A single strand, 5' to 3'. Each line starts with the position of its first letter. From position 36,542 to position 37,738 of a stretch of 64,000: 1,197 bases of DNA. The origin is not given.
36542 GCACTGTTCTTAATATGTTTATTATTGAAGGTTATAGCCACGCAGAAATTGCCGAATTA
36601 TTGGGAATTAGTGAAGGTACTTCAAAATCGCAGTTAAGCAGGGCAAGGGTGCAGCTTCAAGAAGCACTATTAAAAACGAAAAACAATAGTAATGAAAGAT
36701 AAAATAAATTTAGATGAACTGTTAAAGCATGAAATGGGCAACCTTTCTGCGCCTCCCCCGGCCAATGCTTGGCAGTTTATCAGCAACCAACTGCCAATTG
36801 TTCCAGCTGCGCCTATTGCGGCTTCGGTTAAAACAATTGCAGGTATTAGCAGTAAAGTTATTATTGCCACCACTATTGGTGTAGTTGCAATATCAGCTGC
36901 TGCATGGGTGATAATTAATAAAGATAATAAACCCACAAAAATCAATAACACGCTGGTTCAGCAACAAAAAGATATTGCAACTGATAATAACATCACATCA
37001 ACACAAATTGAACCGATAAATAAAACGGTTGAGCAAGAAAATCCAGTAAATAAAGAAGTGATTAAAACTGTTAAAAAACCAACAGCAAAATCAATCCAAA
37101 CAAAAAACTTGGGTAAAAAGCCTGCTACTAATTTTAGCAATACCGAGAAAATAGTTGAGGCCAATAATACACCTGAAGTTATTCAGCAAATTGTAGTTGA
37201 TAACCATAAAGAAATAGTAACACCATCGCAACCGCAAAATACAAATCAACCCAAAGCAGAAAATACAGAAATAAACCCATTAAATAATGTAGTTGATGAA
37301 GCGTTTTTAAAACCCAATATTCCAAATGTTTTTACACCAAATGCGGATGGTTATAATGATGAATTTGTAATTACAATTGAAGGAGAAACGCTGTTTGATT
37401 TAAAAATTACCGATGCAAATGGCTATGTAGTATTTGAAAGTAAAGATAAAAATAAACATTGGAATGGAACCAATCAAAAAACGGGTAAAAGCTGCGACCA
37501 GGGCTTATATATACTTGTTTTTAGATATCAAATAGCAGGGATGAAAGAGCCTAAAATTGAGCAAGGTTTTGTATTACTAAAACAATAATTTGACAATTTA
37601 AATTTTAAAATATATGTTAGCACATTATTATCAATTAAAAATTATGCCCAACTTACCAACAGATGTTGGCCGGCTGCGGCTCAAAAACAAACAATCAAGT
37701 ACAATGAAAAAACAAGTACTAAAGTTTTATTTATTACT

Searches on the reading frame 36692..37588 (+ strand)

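Call 65: search_protein_families(library=pfam, proteins=[window:36692-37588:+], max_evalue=0.0001)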
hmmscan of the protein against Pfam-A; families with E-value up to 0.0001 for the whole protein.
window:36692-37588:+ (298 aa): 1 family
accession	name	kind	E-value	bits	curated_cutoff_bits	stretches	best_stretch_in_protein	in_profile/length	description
PF13585.12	CHU_C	-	6.7e-15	55.4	27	1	209-295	2-85/86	CHU_C Type IX secretion signal domain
